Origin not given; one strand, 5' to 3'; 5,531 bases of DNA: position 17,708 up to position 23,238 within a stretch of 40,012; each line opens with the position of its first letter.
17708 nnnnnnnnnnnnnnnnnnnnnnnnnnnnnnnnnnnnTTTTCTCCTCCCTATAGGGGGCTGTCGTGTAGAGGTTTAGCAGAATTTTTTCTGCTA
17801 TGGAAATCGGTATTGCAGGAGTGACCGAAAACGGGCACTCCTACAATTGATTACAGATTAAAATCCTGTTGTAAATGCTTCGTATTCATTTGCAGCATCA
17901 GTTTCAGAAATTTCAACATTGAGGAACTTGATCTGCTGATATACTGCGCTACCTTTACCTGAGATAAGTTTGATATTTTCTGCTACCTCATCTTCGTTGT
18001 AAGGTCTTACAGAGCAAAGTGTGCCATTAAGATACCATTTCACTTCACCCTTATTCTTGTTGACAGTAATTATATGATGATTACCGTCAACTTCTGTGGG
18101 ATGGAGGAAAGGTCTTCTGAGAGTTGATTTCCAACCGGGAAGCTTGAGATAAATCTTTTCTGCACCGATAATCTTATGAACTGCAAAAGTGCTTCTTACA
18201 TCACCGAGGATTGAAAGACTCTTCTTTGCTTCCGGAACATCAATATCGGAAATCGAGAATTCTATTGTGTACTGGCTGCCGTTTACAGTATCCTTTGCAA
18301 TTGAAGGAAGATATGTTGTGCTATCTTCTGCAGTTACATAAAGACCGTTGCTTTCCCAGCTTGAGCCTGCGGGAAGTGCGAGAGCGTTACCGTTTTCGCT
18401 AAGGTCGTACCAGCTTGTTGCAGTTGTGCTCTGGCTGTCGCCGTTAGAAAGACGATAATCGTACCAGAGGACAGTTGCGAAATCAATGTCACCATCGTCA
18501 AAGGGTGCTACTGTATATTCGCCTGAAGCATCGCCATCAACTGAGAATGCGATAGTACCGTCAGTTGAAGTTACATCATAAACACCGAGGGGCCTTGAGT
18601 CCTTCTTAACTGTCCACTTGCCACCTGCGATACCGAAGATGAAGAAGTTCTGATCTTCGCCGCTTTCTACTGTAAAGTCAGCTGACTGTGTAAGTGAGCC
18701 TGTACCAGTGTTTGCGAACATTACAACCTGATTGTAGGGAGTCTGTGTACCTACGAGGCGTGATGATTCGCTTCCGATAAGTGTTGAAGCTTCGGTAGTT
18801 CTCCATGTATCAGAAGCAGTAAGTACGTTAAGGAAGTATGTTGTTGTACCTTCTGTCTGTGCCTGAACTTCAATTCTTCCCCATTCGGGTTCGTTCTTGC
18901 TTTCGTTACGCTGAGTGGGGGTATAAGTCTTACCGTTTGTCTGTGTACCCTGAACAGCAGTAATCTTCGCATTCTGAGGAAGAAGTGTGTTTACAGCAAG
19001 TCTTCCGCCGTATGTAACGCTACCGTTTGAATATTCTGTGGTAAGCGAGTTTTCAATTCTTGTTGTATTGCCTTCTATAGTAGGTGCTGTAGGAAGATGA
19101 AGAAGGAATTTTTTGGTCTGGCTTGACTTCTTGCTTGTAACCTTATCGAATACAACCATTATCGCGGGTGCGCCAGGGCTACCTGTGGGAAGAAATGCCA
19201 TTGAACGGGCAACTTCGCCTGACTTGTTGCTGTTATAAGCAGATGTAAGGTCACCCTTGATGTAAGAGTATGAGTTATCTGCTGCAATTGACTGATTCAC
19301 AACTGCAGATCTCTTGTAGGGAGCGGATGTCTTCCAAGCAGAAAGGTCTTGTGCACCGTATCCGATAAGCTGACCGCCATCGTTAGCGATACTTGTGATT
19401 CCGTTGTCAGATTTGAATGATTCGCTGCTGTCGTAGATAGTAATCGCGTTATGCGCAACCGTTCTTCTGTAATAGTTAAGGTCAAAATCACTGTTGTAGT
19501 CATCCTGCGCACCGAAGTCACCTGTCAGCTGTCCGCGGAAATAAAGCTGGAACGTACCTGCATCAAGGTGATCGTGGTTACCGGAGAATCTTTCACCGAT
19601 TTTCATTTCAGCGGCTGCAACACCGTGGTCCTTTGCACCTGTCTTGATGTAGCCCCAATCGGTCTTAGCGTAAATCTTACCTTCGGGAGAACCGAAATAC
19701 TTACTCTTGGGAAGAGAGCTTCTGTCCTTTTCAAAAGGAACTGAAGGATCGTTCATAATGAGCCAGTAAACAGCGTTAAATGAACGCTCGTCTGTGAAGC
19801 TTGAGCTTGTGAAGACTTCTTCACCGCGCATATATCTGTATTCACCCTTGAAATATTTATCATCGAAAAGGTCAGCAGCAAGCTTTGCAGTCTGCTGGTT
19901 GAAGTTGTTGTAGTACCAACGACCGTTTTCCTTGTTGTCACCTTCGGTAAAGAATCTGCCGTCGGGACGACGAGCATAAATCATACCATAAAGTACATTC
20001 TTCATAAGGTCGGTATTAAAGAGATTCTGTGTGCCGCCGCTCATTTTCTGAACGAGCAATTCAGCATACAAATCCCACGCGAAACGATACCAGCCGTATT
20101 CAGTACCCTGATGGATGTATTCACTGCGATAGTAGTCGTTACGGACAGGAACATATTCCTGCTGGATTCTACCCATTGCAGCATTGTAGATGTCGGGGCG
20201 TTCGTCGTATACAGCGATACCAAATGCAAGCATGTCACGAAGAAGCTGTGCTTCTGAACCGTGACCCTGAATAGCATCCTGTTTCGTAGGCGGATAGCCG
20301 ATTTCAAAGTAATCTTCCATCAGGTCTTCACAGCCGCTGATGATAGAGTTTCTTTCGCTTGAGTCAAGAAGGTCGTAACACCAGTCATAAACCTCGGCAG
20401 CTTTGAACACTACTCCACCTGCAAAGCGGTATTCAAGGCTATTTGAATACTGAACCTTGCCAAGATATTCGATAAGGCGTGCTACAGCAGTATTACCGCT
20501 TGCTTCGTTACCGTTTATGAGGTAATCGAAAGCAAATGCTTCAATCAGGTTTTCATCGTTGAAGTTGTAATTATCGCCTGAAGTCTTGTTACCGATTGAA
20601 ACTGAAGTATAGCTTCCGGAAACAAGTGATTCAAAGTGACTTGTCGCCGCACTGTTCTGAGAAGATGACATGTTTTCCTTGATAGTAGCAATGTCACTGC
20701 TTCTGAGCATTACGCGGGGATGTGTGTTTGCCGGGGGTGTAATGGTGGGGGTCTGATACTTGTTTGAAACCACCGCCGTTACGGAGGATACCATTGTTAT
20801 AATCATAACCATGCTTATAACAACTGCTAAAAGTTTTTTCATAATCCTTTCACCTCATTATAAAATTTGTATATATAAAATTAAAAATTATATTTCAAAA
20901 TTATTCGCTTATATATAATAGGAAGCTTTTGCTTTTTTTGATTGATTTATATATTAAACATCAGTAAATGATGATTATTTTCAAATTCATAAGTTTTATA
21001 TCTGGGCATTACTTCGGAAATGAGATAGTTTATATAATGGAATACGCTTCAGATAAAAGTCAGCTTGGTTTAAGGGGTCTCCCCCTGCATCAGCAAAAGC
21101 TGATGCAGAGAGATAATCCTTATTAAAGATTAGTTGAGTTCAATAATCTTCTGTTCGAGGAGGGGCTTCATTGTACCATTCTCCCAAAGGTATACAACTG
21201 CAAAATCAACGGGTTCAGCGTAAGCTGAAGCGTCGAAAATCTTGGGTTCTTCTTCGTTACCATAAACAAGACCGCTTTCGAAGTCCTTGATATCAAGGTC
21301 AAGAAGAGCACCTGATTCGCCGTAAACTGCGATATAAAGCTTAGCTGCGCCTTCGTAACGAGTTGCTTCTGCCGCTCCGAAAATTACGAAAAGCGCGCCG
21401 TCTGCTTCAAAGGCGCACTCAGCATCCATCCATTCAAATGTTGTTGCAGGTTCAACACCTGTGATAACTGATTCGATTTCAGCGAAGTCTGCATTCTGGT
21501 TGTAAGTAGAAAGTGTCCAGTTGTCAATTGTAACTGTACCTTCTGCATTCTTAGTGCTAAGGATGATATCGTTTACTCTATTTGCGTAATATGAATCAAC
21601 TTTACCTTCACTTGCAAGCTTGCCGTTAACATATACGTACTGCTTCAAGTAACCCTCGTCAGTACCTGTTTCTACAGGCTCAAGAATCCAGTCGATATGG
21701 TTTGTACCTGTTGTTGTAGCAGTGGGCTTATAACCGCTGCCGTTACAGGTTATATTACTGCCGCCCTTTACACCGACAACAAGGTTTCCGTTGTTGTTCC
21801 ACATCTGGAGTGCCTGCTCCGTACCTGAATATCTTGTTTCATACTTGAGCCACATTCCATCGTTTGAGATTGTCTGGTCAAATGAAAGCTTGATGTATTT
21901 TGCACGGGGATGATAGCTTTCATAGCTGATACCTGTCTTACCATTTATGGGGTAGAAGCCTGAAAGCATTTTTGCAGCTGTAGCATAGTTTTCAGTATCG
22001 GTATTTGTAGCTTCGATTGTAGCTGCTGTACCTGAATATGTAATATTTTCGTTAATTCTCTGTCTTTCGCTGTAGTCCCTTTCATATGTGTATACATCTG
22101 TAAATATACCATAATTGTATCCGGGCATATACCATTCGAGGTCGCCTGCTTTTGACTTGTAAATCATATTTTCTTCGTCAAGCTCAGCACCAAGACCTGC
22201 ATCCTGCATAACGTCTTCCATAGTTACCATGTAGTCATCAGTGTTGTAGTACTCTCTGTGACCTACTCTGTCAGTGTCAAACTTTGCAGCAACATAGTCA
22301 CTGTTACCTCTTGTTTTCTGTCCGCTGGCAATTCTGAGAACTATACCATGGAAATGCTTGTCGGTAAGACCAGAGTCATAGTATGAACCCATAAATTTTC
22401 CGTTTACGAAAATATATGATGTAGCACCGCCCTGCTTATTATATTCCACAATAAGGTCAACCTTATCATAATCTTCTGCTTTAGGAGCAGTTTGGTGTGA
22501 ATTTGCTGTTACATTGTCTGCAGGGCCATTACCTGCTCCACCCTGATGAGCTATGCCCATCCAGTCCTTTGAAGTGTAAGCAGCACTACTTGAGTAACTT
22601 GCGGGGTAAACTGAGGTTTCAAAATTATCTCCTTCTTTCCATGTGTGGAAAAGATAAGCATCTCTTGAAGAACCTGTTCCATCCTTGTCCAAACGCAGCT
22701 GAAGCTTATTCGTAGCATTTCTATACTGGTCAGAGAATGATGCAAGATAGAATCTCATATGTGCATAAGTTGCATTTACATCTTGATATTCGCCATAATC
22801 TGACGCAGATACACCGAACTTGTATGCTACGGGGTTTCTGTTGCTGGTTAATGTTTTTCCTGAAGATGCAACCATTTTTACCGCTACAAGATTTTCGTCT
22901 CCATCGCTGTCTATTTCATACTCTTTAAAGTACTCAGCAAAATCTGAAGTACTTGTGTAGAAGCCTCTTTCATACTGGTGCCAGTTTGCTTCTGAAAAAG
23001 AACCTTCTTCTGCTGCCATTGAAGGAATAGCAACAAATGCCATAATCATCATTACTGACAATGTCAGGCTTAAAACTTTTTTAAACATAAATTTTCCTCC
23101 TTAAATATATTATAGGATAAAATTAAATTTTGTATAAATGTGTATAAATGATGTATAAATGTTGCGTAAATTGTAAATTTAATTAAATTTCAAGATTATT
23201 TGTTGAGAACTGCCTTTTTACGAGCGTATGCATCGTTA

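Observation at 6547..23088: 16.5-kb block of six giant secreted proteins: candidate SLH-tethered glycan-degrading surface apparatus without cohesin/dockerin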

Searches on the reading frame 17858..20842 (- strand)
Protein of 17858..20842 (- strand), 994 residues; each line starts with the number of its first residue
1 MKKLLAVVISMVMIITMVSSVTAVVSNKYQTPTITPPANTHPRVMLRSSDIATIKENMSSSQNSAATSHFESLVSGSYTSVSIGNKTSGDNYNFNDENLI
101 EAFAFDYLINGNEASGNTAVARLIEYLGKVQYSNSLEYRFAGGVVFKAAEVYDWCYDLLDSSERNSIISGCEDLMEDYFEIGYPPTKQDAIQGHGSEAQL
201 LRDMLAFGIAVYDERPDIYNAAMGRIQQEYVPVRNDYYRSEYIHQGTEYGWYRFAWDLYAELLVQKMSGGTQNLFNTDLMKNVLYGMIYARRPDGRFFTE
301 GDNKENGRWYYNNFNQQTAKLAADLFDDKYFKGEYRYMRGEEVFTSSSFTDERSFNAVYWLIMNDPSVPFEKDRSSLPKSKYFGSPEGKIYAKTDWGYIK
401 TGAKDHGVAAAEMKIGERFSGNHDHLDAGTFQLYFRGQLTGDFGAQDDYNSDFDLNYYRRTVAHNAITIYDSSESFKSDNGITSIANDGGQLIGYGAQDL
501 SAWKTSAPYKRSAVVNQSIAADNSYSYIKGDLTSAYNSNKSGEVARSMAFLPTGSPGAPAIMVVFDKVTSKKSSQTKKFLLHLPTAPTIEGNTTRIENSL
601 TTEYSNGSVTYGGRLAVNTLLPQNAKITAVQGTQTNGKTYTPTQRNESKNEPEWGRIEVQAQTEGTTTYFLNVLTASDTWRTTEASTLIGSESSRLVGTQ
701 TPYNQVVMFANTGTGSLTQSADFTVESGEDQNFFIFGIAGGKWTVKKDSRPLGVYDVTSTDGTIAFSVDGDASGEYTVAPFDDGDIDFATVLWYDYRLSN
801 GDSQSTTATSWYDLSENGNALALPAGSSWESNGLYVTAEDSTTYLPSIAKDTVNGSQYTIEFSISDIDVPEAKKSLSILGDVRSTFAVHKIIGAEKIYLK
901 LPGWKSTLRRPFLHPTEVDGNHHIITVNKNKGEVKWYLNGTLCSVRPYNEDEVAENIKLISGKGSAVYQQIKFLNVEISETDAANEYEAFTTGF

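Call 3: search_protein_families(library=pfam, proteins=[window:17858-20842:-], max_evalue=0.01)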
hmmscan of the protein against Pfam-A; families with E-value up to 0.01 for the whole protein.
window:17858-20842:- (994 aa): 2 families
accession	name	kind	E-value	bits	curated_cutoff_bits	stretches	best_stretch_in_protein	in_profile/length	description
PF07940.18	Hepar_II_III_C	-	3.6e-07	30.4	24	1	396-608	12-170/237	Heparinase II/III-like, C-terminal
PF18675.7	HepII_C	-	0.0006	20.2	26.1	1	693-768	4-79/88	Heparinase II C-terminal domain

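Call 10: search_solved_structures(query=window:17858-20842:-, max_evalue=0.01)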
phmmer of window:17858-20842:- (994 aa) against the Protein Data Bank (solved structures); distinct sequences matched with E-value up to 0.01: 4.
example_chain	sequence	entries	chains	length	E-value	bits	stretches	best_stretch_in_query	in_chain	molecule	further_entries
3e80_A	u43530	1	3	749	9.8e-87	295.2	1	36-766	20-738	Heparinase II protein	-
2fut_A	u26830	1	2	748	1e-86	295.2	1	36-766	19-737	heparinase II protein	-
2fuq_A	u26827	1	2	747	1e-86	295.1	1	36-766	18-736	heparinase II protein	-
3e7j_A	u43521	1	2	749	3.9e-84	286.6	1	36-766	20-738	Heparinase II protein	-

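Call 11: search_protein_families(library=ncbifam, proteins=[window:17858-20842:-], max_evalue=0.01)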
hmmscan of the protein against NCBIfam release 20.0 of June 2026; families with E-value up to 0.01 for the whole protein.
window:17858-20842:- (994 aa): 1 family
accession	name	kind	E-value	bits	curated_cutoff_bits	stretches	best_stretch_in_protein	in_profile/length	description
NF045571.1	HepHepsulflyase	equivalog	2.2e-126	422.7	600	1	4-776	7-770/774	heparin/heparin-sulfate lyase HepB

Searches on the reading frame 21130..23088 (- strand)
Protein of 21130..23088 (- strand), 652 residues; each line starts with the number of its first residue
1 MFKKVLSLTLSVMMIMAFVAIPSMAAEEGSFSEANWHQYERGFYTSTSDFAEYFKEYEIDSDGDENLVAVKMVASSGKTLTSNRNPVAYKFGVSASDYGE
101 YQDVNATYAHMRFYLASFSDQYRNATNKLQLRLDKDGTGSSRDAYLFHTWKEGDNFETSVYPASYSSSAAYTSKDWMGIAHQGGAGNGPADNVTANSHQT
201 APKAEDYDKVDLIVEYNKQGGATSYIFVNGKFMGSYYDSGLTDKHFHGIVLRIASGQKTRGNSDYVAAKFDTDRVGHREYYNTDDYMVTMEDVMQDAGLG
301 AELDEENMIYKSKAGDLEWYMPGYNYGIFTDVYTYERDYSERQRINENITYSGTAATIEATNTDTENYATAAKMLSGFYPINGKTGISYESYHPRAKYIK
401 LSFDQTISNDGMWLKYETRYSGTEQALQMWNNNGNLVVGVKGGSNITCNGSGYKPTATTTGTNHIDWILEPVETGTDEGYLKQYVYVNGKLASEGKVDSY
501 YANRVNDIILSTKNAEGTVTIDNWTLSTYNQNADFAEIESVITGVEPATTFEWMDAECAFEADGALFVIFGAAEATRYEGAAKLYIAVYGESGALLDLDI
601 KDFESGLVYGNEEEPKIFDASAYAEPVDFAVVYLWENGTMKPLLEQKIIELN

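Call 3: search_protein_families(library=pfam, proteins=[window:21130-23088:-], max_evalue=0.01)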
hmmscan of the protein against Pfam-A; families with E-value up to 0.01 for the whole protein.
window:21130-23088:- (652 aa): 0 families

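Call 11: search_protein_families(library=ncbifam, proteins=[window:21130-23088:-], max_evalue=0.01)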
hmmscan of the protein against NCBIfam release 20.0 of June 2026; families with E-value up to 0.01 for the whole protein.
window:21130-23088:- (652 aa): 0 families

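Call 22: find_homologous_proteins(query=window:21130-23088:-, max_evalue=0.001)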
Query window:21130-23088:- (652 aa): 21 proteins with E <= 0.001 among 8000 candidates.
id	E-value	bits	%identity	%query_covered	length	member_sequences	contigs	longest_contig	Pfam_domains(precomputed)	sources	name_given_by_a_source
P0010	0.0e+0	1482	100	100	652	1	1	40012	-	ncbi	-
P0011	7.6e-281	951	65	100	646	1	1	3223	-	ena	-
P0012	2.8e-228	778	57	100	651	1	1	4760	-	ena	-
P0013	1.3e-201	690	54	98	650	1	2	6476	-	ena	-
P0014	2.2e-194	666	52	98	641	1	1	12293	-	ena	-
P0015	4.7e-194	665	50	100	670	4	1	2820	-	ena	-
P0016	9.0e-191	654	57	82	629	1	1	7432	-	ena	-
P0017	4.5e-190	652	49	100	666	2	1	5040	-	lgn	-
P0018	6.5e-189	648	50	98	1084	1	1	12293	-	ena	-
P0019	8.5e-184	631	54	84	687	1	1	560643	PF00404.25,PF02368.25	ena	-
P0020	5.0e-172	592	47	100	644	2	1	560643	-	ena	-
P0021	4.5e-165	569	74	54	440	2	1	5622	-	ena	-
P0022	5.3e-156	539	47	93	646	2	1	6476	-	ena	-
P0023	3.9e-136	473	63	56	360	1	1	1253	-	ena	-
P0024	1.6e-116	409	39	100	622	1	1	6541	-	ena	-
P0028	2.8e-49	186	32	83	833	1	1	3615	-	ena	-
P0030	3.9e-46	176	35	53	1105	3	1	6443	PF13350.12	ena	-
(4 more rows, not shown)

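Call 47: predict_structure(alignment_id=A3)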
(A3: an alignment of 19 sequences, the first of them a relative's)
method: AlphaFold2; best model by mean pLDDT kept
length: 652 residues; sequences in the alignment: 19
mean_pLDDT: 82.1   pTM: 0.77
mean pLDDT of the five models: 82.1, 79.9, 79.7, 79.3, 76.3
residues with pLDDT >= 90: 278; 70-90: 243; 50-70: 99; < 50: 32
segments of 3 or more residues with pLDDT < 50: 2-27, 639-643
pLDDT, mean of each block of 10 residues (from residue 1): 39 40 43 90 89 92 91 91 93 87 93 94 88 87 92 87 76 83 81 72 91 86 92 88 91 92 92 91 88 94 88 88 65 72 84 91 94 88 78 83 97 93 90 95 90 87 97 74 94 86 85 97 94 86 69 65 64 61 75 80 59 61 78 62 57 60
secondary structure, 60 per line:
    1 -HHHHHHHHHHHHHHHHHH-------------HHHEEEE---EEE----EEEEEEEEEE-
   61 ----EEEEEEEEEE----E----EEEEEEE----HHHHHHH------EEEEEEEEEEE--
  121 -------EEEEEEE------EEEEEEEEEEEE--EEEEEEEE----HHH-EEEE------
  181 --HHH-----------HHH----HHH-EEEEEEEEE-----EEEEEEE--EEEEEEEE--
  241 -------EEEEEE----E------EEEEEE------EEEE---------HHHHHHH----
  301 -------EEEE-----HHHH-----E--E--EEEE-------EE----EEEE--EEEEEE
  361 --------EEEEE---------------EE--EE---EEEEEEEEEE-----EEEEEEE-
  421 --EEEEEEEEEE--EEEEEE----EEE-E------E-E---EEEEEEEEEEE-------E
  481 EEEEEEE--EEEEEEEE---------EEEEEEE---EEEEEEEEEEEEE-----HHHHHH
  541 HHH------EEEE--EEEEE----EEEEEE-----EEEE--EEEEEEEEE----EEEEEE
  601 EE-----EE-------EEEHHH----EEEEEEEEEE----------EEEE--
elements in order: H2-19 E36-39 E43-45 E50-59 E65-74 E84-90 H95-101 E108-118 E128-134 E141-152 E155-162 E171-174 E208-216 E222-228 E231-238 E248-253 E265-270 E277-280 H290-296 E308-311 H317-320 E332-335 E349-352 E355-360 E369-373 E398-407 E413-419 E423-432 E435-440 E445-447 E462-472 E480-487 E490-497 E507-513 E517-529 H535-543 E550-553 E556-560 E565-570 E576-579 E582-590 E595-602 E617-619 E627-636 E647-650

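Call 50: fold_search(model_id=the predicted structure, library=pdb)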
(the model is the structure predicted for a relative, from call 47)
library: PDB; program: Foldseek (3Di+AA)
matches with E <= 10: 1441; with E <= 0.001: 46
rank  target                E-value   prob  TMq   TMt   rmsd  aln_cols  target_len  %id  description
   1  5xau_A                8.4e-10  1.00  0.16  0.17  28.1       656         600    7  Crystal structure of integrin binding fragment of laminin-511 (released 2017-09-20)
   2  5xau_D                1.8e-09  1.00  0.16  0.17  27.6       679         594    8  Crystal structure of integrin binding fragment of laminin-511 (released 2017-09-20)
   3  5mqr                  5.2e-06  1.00  0.19  0.12  17.1       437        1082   10  Sialidase BT_1020 (released 2017-03-22)
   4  6r3r                  7.7e-06  0.99  0.16  0.21  23.6       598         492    9  First crystal structure of endo-levanase BT1760 from Bacteroides thetaiotaomicron (released 2019-06-19)
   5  3vkl_A                1.3e-05  1.00  0.15  0.29  18.3       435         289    8  Protease-resistant mutant form of human Galectin-8 in complex with two lactose molecules (released 2012-09-12)
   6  8vy2_A                1.7e-05  0.93  0.14  0.07  24.8       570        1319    8  Structure of mCELSR1 extracellular region containing CADH9-GAIN domains (released 2025-05-07)
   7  2wsu_A                2.5e-05  0.99  0.13  0.26  22.7       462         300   10  Galectin domain of porcine adenovirus type 4 NADC-1 isolate fibre (released 2010-08-11)
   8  5ik7_B                3.2e-05  0.98  0.15  0.23  19.8       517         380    7  Laminin A2LG45 I-form, Apo. (released 2016-08-10)
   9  3n7m                  3.7e-05  1.00  0.19  0.28  15.9       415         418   12  Crystal structure of W1252A mutant of HCR D/C VPI 5995 (released 2010-09-08)
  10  6kcv_A                3.9e-05  1.00  0.19  0.42   6.5       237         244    8  Structure of alginate lyase Aly36B mutant K143A/Y185A in complex with alginate tetrasaccharide (released 2020-06-24)
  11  5lr0_A                4.6e-05  0.99  0.18  0.25  16.1       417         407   10  Binding domain of Botulinum Neurotoxin DC in complex with SialylT (released 2017-08-30)
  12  3n7l                  5.6e-05  1.00  0.20  0.28  16.2       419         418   11  Crystal structure of botulinum neurotoxin serotype D/C VPI 5993 binding domain (released 2010-09-08)
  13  1okq                  5.6e-05  0.97  0.15  0.23  19.0       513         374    9  LAMININ ALPHA 2 CHAIN LG4-5 DOMAIN PAIR, CA1 SITE MUTANT (released 2003-09-11)
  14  5lr0_B                7.1e-05  1.00  0.20  0.28  16.3       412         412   11  Binding domain of Botulinum Neurotoxin DC in complex with SialylT (released 2017-08-30)
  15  8yzq_C                7.1e-05  0.99  0.14  0.28  17.2       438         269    8  Toxascaris leonina galectin (Tl-gal) W77F/W212F oligomer (released 2025-04-09)
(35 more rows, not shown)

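Call 54: search_protein_families(library=pfam, proteins=[P0018, P0028, P0030], max_evalue=0.001)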
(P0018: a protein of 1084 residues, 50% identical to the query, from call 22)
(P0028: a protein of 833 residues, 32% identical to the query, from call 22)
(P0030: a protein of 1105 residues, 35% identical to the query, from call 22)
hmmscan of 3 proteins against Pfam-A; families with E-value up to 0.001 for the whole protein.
P0018 (1084 aa): 1 family
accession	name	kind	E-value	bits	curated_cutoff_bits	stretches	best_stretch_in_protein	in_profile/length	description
PF01522.26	Polysacc_deac_1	-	0.0003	21.2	23.1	1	657-792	3-116/124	Polysaccharide deacetylase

P0028 (833 aa): 0 families

P0030 (1105 aa): 2 families
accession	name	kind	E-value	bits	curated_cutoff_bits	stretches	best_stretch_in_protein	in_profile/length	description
PF13350.11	Y_phosphatase3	-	6e-29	102.1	22.2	1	891-1060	6-178/240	Tyrosine phosphatase family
PF03162.18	Y_phosphatase2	-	0.00097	19.2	27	0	977-1046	57-127/165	Tyrosine phosphatase family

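Call 59: find_encoding_contigs(protein=P0020, flank=10000, max_places=2)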
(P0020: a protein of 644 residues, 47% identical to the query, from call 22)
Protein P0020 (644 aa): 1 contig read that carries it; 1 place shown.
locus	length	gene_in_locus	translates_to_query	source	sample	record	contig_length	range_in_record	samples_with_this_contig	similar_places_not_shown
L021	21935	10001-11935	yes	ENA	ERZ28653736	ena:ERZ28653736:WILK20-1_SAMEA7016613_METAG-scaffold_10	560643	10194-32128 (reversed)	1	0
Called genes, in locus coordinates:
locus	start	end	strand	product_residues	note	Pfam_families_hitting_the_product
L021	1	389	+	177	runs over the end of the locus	PF04309:G3P_antiterm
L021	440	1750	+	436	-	PF01229:Glyco_hydro_39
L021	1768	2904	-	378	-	PF02595:Gly_kinase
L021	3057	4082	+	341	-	-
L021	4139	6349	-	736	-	PF00165:HTH_AraC (weak), PF12833:HTH_18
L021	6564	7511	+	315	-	PF00528:BPD_transp_1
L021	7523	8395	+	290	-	PF00528:BPD_transp_1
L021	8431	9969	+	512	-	PF01547:SBP_bac_1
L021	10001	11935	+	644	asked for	-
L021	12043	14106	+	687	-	PF02368:Big_2, PF00404:Dockerin_1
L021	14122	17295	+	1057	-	PF07940:Hepar_II_III_C (weak)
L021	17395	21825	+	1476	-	PF18675:HepII_C, PF07833:Cu_amine_oxidN1, PF00754:F5_F8_type_C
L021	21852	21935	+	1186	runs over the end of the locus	-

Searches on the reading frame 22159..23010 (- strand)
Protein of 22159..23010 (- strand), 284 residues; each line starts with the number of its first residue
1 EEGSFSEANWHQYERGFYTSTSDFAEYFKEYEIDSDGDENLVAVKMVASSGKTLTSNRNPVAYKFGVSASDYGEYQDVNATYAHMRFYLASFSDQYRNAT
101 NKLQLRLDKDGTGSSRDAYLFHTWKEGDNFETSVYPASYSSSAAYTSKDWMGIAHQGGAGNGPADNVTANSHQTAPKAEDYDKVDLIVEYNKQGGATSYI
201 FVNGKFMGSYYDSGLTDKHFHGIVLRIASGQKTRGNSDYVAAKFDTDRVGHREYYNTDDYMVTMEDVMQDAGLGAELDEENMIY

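Call 92: search_protein_families(library=pfam, proteins=[window:22159-23010:-], max_evalue=0.05)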
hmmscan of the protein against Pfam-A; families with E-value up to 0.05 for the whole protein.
window:22159-23010:- (284 aa): 1 family
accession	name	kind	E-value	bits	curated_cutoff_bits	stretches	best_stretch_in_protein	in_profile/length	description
PF13364.12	BetaGal_ABD2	-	0.0023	19.1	23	0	186-213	53-80/112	Beta-galactosidase second all-beta domain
